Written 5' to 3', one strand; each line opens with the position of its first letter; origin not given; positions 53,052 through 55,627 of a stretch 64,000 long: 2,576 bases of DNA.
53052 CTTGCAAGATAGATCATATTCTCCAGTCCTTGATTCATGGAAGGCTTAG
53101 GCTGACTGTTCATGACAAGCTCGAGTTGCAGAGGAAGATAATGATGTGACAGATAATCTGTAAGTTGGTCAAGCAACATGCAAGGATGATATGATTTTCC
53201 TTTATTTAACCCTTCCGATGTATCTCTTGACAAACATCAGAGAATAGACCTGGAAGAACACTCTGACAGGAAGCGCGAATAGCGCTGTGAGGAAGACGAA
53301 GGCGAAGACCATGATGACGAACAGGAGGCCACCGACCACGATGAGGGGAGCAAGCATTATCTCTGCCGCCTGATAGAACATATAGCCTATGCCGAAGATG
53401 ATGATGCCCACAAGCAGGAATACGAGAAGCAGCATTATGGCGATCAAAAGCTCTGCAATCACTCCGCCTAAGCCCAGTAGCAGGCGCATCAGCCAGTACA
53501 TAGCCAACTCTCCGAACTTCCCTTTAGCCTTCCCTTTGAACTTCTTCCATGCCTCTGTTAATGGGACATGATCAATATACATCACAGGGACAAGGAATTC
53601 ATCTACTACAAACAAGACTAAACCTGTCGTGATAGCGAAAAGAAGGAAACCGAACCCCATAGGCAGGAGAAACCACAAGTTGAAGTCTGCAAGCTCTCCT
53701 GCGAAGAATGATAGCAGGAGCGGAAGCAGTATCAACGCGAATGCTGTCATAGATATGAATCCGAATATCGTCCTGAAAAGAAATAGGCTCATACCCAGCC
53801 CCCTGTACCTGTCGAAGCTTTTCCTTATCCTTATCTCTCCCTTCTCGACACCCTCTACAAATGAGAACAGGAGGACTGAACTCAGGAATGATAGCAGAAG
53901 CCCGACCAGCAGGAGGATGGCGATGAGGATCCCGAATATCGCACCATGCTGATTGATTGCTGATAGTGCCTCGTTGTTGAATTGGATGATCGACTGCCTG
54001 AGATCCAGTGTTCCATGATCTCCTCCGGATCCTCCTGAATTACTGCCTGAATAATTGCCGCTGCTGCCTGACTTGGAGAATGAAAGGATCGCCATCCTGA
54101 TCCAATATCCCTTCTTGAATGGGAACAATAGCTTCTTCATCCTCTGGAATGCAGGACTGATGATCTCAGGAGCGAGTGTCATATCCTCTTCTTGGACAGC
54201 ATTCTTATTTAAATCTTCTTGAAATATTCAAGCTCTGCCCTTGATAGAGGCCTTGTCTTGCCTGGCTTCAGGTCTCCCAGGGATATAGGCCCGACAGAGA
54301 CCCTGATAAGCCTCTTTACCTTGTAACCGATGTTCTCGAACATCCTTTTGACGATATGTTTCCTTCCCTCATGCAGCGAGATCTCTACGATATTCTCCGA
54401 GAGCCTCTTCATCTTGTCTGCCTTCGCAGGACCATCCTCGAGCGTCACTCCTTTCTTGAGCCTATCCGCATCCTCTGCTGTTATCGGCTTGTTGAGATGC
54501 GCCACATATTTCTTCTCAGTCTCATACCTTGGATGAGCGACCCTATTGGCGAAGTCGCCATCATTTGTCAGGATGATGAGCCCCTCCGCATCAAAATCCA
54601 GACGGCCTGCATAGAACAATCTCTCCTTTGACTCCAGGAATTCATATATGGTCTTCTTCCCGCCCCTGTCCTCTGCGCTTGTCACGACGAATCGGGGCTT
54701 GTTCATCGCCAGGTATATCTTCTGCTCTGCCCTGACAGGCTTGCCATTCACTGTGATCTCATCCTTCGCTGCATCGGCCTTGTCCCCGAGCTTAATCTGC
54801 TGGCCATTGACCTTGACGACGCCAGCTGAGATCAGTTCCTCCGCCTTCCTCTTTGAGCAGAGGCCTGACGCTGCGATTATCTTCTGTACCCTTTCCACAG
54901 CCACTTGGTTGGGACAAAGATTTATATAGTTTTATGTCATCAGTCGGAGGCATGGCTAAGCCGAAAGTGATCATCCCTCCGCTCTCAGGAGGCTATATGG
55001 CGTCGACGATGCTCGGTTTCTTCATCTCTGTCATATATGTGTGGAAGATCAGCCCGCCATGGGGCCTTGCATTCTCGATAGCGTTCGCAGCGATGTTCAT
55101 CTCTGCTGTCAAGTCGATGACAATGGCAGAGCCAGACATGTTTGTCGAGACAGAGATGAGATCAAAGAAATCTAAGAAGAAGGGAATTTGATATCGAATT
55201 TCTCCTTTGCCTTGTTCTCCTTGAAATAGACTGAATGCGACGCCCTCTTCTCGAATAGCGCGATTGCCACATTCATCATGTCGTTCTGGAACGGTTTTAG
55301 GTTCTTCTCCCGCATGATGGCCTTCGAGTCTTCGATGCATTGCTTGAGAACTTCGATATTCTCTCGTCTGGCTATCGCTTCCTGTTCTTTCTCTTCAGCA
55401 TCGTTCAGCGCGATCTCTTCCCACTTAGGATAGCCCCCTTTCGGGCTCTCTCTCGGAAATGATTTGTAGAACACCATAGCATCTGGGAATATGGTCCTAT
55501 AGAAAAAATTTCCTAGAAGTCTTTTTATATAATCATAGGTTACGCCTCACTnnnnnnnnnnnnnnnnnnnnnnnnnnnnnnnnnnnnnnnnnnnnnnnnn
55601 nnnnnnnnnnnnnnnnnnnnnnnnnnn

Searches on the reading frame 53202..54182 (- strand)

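Call 73: search_protein_families(library=pfam, proteins=[window:53202-54182:-], max_evalue=0.01)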
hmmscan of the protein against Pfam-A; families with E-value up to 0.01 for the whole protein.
window:53202-54182:- (326 aa): 1 family
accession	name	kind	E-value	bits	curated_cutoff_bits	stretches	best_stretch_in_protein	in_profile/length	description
PF24400.1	DUF7544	-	1.3e-49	169.5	27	1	6-319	5-293/302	Family of unknown function (DUF7544)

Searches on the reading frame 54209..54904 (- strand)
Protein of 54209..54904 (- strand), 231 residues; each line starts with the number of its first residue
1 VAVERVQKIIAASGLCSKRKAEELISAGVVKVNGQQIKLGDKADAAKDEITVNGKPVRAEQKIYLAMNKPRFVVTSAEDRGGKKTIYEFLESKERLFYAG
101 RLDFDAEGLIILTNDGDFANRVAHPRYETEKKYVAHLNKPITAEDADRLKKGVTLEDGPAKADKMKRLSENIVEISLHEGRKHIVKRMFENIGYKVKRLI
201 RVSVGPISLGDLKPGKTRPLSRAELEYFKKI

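Call 73: search_protein_families(library=pfam, proteins=[window:54209-54904:-], max_evalue=0.01)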
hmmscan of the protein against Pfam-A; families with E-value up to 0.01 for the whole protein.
window:54209-54904:- (231 aa): 3 families
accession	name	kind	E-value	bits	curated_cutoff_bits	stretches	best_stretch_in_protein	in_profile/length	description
PF00849.27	PseudoU_synth_2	-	7.2e-21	75.4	26.8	1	64-190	2-151/152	RNA pseudouridylate synthase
PF01479.30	S4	-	1.3e-10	41.3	22.8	1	4-46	1-44/48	S4 domain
PF22421.1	SYY_C-terminal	-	0.0067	16.7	27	0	9-43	25-59/83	Tyrosine--tRNA ligase SYY-like C-terminal domain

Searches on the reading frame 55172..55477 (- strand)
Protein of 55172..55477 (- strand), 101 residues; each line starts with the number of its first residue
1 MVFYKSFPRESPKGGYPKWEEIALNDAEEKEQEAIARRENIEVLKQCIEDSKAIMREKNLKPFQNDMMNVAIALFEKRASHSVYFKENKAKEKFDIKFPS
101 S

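Call 73: search_protein_families(library=pfam, proteins=[window:55172-55477:-], max_evalue=0.01)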
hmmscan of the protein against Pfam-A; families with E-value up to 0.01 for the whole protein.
window:55172-55477:- (101 aa): 1 family
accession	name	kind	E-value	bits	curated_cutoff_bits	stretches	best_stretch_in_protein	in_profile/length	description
PF17225.8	DUF5301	-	0.0071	17.4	23.1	1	20-89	14-84/97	Domain of unknown function (DUF5300)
